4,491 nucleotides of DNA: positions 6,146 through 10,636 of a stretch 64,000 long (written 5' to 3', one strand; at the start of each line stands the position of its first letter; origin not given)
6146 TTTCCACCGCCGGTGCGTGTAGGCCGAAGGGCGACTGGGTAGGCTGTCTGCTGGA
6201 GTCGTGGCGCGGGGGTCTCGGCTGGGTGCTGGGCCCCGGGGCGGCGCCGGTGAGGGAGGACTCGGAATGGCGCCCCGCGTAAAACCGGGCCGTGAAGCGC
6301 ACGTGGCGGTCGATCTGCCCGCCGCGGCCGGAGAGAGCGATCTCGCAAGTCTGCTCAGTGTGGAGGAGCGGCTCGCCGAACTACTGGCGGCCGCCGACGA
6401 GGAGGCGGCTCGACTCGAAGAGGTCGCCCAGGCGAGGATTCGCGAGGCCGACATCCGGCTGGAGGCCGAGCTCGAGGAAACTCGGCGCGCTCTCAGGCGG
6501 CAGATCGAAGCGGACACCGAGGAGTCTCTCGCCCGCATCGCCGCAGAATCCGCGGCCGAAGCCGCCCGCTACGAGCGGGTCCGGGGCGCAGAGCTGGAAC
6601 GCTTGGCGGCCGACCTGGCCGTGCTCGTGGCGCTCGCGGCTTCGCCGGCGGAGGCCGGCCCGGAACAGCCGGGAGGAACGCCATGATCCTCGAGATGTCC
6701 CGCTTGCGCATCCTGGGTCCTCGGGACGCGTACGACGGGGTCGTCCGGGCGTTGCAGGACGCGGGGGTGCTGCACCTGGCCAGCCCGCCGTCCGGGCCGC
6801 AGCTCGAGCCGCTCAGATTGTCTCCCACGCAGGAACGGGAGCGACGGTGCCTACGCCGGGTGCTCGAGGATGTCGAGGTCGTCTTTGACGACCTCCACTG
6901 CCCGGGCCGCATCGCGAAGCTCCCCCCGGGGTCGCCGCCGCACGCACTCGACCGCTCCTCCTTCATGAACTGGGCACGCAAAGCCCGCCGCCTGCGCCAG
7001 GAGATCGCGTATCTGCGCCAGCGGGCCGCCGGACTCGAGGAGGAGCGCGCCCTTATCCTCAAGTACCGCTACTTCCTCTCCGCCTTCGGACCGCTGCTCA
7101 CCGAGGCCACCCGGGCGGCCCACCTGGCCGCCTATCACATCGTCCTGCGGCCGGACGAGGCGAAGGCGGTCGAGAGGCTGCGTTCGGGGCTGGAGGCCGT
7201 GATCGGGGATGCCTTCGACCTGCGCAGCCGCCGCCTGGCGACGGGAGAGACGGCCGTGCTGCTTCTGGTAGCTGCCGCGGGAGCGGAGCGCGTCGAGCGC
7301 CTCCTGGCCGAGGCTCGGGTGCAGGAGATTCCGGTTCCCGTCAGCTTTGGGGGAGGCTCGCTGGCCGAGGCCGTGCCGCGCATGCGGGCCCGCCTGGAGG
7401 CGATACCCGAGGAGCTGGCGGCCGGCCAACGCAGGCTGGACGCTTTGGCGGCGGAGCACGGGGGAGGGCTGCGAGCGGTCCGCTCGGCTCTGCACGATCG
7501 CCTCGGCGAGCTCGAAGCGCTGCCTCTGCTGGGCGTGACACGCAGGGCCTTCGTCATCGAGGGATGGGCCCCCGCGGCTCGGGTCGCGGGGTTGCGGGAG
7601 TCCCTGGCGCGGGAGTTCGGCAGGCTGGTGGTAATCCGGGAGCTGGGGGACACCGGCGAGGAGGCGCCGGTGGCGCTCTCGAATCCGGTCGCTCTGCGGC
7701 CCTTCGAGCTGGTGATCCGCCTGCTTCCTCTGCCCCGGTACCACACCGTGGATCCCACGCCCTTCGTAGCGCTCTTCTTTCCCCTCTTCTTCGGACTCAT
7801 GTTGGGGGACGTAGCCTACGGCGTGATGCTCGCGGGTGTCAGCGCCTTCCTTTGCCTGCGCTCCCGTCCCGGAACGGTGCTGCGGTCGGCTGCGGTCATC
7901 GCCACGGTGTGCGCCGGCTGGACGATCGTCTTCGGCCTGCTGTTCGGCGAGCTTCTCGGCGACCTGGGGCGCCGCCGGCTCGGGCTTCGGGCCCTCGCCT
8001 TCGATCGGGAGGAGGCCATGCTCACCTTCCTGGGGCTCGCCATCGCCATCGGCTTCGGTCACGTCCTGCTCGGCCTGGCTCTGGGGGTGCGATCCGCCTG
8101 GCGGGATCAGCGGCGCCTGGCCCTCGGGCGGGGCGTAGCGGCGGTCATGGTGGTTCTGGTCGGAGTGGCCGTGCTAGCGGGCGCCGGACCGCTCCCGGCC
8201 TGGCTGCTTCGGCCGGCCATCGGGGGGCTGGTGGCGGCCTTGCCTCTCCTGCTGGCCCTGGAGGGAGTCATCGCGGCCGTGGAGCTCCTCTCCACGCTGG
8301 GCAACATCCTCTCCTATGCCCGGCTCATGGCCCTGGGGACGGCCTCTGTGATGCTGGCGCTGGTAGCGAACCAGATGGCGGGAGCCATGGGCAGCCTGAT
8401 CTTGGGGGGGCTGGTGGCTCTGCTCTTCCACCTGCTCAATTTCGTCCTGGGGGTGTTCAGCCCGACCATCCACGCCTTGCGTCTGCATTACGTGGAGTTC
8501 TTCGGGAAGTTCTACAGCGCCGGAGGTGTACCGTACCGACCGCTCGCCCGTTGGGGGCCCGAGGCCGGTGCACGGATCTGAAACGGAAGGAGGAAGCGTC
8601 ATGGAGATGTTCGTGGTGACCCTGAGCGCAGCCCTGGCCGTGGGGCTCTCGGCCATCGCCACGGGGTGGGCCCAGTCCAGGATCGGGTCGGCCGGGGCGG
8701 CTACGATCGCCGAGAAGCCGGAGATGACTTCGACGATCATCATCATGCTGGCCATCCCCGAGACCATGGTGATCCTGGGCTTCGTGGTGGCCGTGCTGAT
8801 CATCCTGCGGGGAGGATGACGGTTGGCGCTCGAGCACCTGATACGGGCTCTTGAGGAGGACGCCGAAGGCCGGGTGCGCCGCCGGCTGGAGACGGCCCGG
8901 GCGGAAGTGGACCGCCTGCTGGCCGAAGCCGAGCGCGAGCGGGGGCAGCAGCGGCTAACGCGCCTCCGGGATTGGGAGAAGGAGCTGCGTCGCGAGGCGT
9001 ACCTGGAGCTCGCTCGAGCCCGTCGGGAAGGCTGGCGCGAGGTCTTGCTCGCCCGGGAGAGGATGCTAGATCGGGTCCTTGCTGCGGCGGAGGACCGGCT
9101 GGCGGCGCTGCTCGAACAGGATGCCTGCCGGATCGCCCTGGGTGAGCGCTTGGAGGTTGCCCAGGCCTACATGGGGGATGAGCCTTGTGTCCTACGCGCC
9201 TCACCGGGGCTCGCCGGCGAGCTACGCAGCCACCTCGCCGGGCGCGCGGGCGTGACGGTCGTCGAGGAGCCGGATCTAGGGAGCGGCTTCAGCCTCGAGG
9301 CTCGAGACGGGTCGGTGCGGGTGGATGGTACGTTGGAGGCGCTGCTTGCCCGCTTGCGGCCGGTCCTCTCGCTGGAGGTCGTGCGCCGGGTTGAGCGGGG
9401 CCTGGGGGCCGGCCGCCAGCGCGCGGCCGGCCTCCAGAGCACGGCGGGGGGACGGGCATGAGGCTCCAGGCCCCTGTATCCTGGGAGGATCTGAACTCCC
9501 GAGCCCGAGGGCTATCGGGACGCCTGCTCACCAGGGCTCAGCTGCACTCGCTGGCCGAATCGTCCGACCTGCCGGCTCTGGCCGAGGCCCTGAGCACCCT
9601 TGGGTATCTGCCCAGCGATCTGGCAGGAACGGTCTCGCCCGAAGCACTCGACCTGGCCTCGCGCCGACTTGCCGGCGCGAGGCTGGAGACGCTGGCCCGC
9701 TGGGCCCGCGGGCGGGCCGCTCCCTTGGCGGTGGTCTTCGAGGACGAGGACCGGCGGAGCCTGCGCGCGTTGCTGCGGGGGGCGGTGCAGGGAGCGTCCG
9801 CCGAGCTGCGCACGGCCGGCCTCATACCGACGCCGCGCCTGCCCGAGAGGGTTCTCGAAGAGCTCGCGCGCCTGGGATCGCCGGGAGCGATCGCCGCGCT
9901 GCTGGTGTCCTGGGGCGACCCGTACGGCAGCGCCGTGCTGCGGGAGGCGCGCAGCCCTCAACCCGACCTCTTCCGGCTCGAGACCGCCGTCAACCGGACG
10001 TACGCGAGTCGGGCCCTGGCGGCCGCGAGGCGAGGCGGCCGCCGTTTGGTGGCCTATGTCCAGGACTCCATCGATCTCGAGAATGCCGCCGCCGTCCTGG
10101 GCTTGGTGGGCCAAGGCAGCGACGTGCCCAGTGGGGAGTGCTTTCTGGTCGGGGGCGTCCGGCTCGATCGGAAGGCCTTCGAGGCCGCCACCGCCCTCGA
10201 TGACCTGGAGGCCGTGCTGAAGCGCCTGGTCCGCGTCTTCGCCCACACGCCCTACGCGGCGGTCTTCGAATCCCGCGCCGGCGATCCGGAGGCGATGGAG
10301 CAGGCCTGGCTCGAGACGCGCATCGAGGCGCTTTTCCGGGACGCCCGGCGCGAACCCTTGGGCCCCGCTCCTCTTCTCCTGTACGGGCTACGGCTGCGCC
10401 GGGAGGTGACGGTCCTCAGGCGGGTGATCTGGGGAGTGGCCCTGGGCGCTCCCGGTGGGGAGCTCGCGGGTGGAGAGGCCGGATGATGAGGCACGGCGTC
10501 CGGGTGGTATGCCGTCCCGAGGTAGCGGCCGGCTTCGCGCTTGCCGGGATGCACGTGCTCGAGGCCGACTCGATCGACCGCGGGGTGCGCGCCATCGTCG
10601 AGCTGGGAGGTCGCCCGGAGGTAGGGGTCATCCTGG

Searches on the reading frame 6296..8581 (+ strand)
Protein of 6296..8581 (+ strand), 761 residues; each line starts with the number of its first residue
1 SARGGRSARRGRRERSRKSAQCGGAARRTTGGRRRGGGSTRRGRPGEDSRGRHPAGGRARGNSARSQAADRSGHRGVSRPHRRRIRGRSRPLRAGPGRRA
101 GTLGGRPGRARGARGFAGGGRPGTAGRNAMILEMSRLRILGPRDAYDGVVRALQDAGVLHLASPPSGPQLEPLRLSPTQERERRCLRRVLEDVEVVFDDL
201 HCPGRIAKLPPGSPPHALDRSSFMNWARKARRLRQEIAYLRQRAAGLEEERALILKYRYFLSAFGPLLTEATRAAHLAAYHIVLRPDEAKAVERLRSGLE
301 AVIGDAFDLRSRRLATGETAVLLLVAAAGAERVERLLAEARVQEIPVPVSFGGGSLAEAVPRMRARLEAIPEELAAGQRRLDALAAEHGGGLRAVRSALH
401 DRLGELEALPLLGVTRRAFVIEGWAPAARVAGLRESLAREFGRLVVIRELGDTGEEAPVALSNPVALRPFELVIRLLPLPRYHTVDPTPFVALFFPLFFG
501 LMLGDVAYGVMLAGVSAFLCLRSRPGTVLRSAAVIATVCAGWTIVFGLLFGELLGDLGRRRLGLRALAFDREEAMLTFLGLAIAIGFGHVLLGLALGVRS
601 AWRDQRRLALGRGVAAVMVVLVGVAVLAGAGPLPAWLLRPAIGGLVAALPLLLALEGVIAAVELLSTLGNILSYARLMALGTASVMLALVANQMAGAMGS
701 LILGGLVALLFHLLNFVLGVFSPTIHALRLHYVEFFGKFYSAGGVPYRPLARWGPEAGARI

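Call 47: search_protein_families(library=pfam, proteins=[window:6296-8581:+], max_evalue=0.00001)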
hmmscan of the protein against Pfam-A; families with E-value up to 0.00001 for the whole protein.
window:6296-8581:+ (761 aa): 1 family
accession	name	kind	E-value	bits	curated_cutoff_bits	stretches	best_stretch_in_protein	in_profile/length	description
PF01496.24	V_ATPase_I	-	3.9e-19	68.6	30.7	2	658-750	708-813/815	V-type ATPase 116kDa subunit family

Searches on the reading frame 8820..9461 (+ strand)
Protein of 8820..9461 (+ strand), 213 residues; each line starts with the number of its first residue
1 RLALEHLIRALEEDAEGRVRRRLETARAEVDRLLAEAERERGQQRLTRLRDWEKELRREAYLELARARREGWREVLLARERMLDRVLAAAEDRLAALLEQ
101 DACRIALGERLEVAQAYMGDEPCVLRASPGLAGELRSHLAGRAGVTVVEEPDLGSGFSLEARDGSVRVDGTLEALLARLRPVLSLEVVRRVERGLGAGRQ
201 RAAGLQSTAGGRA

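Call 47: search_protein_families(library=pfam, proteins=[window:8820-9461:+], max_evalue=0.00001)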
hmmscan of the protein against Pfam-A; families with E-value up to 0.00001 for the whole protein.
window:8820-9461:+ (213 aa): 1 family
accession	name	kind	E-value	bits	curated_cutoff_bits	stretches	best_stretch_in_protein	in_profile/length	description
PF01991.23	vATP-synt_E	-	2.9e-07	30.6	24.2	1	12-186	3-193/199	ATP synthase (E/31 kDa) subunit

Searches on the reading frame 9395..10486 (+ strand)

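Call 47: search_protein_families(library=pfam, proteins=[window:9395-10486:+], max_evalue=0.00001)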
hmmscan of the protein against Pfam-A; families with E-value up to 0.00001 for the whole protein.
window:9395-10486:+ (363 aa): 1 family
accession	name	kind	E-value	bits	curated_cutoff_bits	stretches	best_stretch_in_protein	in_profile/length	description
PF01992.21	vATP-synt_AC39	-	1.7e-31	110.3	29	1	33-353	1-332/339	ATP synthase (C/AC39) subunit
